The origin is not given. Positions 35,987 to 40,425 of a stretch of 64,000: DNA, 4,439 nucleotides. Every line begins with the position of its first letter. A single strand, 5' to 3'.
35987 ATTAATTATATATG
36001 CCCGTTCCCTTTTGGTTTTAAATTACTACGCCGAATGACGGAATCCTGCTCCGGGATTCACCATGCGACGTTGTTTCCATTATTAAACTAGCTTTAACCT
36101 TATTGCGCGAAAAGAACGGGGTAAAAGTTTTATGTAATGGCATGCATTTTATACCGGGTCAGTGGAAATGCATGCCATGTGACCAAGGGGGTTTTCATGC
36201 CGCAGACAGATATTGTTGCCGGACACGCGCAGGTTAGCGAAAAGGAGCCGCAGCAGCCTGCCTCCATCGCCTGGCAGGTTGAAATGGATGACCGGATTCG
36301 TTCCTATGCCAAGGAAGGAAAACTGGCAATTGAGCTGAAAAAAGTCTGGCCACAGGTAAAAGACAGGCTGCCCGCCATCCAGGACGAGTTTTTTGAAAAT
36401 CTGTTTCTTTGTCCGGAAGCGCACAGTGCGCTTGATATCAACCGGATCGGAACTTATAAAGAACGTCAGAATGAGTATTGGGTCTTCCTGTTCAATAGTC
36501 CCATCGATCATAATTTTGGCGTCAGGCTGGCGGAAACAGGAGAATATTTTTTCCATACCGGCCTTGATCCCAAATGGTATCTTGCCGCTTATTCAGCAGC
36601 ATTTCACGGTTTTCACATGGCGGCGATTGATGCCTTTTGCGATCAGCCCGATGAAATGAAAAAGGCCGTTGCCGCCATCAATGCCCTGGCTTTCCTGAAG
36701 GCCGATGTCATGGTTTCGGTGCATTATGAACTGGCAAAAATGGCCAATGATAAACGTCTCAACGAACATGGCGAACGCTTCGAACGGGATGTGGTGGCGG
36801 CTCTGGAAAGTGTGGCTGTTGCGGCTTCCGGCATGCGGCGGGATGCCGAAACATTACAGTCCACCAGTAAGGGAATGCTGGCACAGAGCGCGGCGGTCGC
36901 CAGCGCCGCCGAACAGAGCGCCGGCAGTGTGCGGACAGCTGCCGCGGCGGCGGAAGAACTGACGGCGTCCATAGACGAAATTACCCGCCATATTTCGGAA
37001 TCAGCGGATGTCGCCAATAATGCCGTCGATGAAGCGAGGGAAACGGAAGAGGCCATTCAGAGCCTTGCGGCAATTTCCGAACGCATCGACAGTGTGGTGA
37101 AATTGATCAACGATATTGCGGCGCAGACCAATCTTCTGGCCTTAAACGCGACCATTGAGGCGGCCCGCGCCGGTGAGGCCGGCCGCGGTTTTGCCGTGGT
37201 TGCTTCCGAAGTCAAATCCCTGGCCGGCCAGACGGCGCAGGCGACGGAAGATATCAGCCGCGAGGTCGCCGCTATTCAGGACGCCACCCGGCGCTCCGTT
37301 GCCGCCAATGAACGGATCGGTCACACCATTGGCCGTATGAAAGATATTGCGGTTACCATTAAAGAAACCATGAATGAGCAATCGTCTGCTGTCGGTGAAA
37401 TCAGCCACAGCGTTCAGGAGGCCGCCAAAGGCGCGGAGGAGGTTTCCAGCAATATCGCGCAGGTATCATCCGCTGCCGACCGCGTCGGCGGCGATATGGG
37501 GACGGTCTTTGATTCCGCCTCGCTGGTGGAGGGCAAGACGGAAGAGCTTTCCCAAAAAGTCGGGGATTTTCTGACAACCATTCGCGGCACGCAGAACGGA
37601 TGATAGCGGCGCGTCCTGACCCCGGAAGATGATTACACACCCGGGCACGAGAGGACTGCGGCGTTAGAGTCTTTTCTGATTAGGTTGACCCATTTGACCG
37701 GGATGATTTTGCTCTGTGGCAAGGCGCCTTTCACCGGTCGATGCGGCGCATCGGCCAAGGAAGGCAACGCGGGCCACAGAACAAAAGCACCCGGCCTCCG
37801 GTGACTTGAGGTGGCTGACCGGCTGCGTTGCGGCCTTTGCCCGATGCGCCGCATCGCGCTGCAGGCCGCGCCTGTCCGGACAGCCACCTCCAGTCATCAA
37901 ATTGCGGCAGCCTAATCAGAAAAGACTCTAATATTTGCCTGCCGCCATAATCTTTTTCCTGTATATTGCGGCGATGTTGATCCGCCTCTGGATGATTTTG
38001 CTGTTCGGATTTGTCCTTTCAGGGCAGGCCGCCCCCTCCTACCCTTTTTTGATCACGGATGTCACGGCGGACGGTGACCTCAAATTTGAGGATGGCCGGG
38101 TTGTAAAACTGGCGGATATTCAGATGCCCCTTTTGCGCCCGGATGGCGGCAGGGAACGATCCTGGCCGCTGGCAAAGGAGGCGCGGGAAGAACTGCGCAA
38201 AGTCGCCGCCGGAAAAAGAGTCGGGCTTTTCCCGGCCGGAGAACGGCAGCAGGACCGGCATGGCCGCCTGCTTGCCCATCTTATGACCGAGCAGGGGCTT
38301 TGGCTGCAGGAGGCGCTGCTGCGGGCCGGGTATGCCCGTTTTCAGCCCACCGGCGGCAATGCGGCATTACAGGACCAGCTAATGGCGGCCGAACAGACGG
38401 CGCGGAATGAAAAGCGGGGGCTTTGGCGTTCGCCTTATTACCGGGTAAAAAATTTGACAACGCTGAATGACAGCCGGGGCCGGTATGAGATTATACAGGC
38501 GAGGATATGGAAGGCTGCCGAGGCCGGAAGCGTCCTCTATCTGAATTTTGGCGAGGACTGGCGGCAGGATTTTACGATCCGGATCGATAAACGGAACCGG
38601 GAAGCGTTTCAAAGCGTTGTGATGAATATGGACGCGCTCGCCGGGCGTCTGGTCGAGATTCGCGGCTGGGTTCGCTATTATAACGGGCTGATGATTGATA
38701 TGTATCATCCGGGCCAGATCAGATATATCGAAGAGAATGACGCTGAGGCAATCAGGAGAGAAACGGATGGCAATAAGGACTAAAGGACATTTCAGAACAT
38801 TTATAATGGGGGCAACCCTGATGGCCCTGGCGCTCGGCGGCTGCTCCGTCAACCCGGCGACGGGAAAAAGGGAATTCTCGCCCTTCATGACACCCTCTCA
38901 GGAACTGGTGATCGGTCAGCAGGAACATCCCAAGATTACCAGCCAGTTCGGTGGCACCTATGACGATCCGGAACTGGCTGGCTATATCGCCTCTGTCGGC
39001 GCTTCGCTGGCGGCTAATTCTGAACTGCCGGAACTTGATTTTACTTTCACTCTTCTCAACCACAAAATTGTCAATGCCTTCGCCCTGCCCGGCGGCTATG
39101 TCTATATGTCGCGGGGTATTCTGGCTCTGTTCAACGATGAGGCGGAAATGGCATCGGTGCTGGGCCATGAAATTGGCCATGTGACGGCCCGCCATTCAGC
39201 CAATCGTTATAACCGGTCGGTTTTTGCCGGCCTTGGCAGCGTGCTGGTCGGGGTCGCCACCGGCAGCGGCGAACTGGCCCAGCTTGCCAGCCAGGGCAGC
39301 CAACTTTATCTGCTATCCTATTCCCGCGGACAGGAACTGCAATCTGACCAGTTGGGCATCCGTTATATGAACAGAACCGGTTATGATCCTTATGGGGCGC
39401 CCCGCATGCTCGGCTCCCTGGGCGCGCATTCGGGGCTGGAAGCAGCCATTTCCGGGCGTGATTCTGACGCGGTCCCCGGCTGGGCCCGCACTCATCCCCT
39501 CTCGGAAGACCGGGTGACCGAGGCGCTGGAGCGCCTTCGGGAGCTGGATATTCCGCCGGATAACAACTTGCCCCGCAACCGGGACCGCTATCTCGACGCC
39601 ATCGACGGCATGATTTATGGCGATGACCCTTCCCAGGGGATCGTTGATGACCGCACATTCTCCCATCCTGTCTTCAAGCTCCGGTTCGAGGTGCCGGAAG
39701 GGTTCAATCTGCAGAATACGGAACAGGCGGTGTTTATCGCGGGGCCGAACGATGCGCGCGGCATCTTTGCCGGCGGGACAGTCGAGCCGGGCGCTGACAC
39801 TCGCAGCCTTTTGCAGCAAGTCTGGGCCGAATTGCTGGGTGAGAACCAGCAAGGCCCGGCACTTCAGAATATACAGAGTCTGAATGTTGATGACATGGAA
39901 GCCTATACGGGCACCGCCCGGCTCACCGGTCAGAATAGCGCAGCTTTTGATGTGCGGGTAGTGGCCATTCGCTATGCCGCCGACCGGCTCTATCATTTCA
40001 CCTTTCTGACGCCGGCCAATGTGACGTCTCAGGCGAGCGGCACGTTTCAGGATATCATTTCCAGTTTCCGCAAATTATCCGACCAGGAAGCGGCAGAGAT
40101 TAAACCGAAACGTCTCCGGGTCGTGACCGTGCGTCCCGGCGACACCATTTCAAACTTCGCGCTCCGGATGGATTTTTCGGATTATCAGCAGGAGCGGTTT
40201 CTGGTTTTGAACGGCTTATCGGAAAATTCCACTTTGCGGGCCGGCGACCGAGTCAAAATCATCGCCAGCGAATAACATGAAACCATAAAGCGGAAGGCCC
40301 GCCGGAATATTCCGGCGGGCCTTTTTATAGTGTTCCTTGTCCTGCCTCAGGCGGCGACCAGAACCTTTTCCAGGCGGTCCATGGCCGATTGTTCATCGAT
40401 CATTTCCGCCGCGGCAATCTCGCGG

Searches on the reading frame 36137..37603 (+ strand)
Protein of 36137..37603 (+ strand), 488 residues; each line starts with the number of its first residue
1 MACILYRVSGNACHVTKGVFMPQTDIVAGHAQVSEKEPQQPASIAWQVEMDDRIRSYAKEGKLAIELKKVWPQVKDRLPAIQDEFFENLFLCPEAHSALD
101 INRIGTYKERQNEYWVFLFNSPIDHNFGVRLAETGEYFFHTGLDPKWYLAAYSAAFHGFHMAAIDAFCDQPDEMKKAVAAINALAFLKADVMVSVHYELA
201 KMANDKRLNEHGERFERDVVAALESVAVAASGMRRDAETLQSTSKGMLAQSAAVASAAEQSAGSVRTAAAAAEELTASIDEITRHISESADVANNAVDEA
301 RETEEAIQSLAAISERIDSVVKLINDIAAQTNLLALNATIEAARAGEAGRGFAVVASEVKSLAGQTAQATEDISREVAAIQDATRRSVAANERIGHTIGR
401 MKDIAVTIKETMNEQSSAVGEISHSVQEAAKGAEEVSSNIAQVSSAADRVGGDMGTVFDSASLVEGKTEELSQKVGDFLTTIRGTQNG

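Call 34: search_protein_families(library=pfam, proteins=[window:36137-37603:+], max_evalue=0.001)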
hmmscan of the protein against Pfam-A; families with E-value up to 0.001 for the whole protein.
window:36137-37603:+ (488 aa): 3 families
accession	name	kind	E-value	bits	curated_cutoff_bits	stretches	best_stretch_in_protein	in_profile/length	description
PF00015.26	MCPsignal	-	1.6e-34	119.6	34.6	1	288-450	9-168/172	Methyl-accepting chemotaxis protein (MCP) signalling domain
PF11563.14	Protoglobin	-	1.7e-15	57.8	25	1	67-196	22-152/158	Protoglobin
PF07889.17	DUF1664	-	8e-06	26.3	34.6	0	383-474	34-123/124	Protein of unknown function (DUF1664)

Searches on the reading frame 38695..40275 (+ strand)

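Call 34: search_protein_families(library=pfam, proteins=[window:38695-40275:+], max_evalue=0.001)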
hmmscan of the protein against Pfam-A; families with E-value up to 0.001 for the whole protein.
window:38695-40275:+ (526 aa): 2 families
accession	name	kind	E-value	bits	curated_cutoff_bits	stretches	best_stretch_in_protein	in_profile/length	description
PF01435.24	Peptidase_M48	-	1.9e-33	116.3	20.3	1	95-279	4-184/186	Peptidase family M48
PF01476.26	LysM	-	2.4e-05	24.6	20.9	1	478-522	2-42/43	LysM domain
